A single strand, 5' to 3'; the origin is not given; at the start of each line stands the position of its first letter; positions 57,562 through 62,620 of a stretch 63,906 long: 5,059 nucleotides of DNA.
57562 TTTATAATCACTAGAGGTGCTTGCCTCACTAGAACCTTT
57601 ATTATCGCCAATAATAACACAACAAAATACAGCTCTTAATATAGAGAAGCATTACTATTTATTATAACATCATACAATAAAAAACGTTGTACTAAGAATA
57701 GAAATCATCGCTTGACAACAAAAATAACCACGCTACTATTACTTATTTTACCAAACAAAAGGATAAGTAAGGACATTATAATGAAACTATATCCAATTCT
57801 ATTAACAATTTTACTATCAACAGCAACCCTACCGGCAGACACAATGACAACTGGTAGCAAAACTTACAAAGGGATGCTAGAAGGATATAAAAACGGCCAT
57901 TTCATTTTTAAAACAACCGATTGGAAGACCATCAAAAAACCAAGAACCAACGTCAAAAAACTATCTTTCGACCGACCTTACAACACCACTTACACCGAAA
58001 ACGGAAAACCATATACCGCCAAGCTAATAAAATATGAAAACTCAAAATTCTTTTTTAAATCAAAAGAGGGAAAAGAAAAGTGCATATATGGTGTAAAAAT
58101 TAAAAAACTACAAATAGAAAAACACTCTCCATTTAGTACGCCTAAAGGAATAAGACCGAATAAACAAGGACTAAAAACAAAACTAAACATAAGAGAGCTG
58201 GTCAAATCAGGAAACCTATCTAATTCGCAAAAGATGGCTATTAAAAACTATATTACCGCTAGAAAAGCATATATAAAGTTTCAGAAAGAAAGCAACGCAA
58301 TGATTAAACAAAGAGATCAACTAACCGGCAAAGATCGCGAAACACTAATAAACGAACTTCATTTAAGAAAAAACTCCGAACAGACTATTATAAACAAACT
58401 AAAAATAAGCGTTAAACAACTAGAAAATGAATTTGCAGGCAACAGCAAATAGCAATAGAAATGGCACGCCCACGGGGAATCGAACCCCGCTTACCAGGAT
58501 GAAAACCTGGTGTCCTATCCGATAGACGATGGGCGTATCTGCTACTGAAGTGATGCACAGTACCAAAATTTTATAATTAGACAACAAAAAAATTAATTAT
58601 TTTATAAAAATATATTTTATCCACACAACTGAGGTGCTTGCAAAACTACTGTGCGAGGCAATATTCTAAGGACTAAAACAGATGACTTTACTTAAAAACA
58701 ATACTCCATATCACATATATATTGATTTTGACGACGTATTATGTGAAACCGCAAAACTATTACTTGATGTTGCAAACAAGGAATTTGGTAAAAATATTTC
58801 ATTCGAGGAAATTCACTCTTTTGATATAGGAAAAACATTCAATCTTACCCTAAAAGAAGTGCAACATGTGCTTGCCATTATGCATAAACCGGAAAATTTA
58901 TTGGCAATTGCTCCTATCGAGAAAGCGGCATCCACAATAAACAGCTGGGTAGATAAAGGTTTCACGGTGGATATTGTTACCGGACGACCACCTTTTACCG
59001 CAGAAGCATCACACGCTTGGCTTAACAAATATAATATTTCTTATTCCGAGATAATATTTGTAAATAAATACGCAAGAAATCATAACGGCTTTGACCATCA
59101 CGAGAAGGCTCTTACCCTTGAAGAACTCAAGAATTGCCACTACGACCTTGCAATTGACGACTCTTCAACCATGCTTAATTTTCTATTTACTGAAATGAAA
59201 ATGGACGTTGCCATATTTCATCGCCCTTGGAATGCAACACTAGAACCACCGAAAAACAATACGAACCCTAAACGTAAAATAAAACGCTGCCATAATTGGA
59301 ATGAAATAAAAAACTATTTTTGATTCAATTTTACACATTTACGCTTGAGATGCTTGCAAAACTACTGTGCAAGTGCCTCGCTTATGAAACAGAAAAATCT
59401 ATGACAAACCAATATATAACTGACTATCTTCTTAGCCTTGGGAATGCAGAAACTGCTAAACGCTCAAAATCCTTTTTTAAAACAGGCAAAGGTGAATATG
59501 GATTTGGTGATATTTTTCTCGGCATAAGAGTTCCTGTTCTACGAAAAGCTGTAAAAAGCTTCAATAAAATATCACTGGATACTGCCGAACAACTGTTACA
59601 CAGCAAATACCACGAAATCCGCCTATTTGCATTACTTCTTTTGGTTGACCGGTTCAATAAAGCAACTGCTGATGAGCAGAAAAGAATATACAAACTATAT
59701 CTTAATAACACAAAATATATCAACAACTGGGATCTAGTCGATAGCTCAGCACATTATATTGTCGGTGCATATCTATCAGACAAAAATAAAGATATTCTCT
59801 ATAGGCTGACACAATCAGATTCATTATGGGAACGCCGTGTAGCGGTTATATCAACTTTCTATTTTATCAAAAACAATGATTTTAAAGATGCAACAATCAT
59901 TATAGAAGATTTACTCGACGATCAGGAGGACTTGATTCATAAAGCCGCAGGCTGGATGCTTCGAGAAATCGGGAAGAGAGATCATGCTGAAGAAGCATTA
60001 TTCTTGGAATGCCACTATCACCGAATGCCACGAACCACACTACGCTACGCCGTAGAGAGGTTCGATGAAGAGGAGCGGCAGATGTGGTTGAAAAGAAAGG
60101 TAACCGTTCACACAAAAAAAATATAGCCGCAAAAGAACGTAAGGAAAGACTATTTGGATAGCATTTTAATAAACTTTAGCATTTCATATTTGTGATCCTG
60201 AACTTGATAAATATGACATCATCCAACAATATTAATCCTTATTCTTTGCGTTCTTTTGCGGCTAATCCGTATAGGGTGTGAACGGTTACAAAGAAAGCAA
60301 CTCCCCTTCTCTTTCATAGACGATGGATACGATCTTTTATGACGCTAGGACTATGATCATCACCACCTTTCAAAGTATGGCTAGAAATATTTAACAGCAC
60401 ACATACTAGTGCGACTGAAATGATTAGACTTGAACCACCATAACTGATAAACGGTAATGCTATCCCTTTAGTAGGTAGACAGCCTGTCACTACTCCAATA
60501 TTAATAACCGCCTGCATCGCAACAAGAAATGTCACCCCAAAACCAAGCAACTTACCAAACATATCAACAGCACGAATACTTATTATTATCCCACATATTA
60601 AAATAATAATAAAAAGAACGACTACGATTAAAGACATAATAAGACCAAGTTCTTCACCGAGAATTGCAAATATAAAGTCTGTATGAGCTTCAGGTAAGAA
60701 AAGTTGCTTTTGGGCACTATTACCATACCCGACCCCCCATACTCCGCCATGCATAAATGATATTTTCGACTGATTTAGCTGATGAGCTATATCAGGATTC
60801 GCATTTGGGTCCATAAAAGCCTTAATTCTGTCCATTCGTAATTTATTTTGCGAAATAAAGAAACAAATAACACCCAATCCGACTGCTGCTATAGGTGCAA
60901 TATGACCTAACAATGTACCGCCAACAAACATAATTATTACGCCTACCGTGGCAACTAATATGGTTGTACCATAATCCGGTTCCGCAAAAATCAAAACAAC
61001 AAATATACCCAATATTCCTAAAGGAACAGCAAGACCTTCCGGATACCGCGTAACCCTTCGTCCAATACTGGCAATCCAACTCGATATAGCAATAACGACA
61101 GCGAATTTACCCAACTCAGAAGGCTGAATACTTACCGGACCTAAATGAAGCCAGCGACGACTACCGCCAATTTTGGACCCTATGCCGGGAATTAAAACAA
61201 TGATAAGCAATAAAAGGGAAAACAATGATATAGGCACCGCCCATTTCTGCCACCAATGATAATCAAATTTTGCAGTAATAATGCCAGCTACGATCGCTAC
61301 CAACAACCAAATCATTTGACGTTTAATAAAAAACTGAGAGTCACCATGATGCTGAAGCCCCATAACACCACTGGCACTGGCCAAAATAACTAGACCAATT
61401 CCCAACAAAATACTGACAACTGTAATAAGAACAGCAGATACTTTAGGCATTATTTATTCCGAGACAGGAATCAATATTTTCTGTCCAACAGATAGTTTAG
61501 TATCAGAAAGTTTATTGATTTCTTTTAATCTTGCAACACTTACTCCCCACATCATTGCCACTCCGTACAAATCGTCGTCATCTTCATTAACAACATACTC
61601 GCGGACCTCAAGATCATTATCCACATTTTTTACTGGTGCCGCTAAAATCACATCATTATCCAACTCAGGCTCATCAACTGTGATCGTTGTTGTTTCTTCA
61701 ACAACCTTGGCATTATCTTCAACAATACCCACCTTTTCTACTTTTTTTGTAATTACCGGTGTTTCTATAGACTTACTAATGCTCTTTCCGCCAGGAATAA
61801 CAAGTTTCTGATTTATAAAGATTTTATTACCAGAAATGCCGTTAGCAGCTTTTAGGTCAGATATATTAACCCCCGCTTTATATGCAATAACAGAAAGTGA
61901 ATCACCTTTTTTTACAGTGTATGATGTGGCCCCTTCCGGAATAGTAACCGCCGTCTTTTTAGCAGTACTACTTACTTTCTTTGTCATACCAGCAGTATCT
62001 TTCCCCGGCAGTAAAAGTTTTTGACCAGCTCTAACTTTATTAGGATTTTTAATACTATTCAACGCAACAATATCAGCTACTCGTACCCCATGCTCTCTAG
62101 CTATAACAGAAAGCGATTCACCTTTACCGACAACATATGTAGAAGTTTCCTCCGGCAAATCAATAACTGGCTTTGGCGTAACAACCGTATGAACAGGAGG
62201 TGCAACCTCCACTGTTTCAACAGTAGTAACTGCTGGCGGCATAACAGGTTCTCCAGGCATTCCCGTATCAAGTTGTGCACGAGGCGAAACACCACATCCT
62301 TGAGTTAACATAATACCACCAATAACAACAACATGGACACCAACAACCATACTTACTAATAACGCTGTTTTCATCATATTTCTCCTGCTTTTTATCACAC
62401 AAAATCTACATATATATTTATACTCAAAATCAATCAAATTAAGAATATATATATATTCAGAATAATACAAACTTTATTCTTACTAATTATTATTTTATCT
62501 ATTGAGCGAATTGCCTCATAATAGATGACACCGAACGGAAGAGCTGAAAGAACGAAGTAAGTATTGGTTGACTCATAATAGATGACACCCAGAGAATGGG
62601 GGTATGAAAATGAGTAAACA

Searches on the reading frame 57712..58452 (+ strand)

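Call 38: search_protein_families(library=pfam, proteins=[window:57712-58452:+], max_evalue=0.001)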
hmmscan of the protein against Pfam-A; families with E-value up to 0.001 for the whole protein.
window:57712-58452:+ (246 aa): 1 family
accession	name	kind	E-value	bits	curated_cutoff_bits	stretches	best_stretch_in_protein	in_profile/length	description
PF05119.17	Terminase_4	-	0.00022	22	24.7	1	160-241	9-81/98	Phage terminase, small subunit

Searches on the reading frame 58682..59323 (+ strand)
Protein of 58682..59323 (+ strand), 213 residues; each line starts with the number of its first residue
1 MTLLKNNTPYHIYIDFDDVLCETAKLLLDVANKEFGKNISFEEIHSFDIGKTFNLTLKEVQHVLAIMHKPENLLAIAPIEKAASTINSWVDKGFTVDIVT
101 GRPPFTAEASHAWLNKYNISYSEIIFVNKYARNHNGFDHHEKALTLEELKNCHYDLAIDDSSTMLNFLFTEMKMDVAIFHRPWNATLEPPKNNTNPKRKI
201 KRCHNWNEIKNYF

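Call 38: search_protein_families(library=pfam, proteins=[window:58682-59323:+], max_evalue=0.001)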
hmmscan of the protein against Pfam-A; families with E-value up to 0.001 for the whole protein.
window:58682-59323:+ (213 aa): 2 families
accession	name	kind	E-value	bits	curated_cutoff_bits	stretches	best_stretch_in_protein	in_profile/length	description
PF06941.18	NT5C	-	2.7e-11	44.1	24.8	1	12-129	4-123/180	5' nucleotidase, deoxy (Pyrimidine), cytosolic type C protein (NT5C)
PF24694.1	LNS2_PITM1-3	-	3.2e-06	27.6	27.7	1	80-150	24-90/124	PITM 1-3, LNS2 domain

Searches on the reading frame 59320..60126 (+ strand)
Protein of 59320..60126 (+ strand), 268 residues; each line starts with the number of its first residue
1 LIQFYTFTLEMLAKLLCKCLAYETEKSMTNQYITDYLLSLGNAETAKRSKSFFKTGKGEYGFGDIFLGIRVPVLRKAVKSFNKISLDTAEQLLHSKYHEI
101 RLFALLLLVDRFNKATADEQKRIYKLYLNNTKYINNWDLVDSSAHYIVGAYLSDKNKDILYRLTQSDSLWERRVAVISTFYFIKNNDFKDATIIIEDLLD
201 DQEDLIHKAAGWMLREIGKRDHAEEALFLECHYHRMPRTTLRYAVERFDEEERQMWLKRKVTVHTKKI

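Call 39: search_protein_families(library=pfam, proteins=[window:59320-60126:+], max_evalue=0.001)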
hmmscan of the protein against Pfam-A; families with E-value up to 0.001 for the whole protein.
window:59320-60126:+ (268 aa): 1 family
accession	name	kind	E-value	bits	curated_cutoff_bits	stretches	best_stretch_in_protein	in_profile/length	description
PF08713.17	DNA_alkylation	-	6.5e-64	216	21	1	36-248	4-213/213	DNA alkylation repair enzyme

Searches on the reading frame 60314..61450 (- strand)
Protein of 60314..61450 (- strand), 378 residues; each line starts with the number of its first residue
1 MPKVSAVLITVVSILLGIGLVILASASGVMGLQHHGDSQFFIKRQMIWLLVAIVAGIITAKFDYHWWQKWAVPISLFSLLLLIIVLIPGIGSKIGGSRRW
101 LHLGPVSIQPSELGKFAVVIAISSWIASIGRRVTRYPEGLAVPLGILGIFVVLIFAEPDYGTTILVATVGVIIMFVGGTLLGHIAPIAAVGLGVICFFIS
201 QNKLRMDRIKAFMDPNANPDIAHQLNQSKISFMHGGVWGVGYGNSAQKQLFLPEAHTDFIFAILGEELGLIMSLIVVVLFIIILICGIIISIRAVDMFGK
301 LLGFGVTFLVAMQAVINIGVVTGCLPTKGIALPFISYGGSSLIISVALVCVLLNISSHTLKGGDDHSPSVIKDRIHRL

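Call 39: search_protein_families(library=pfam, proteins=[window:60314-61450:-], max_evalue=0.001)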
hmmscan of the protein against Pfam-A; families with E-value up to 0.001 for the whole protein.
window:60314-61450:- (378 aa): 1 family
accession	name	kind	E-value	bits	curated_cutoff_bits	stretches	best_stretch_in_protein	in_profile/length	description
PF01098.24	FTSW_RODA_SPOVE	-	3.2e-94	316.3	26.4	1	8-359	4-354/356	Cell cycle protein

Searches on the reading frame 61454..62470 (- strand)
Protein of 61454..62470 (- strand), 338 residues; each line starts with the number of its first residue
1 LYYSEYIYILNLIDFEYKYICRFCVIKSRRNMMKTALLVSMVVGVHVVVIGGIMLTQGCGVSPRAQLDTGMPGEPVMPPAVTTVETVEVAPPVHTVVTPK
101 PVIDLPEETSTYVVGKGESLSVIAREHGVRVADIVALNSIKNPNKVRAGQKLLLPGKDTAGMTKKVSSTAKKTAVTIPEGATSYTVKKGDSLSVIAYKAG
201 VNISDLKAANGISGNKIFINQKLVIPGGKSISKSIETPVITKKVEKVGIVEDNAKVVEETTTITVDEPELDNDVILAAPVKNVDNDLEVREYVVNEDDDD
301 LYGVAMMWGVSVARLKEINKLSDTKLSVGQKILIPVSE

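Call 39: search_protein_families(library=pfam, proteins=[window:61454-62470:-], max_evalue=0.001)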
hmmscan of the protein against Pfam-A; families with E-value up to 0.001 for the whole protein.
window:61454-62470:- (338 aa): 5 families
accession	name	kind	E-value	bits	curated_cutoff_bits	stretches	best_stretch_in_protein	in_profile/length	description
PF01476.26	LysM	-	4.5e-40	135.8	20.9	3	184-226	1-43/43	LysM domain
PF23473.1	LysM3_LYK4_5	-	6.5e-12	45.8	29.3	1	183-226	4-47/48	LYK4/5 LysM3 domain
PF23446.1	LysM1_NFP_LYK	-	5.6e-07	30.8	36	0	300-337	17-56/60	NFP/LYK LysM1 domain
PF04225.17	LysM_OapA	-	6.6e-07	29.8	22.3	0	110-151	3-48/85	Opacity-associated protein A LysM-like domain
PF23472.1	LysM2_CERK1_LYK3_4_5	-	6.6e-07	29.6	27.4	0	182-226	6-54/56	LYK3/4/5 LysM2 domain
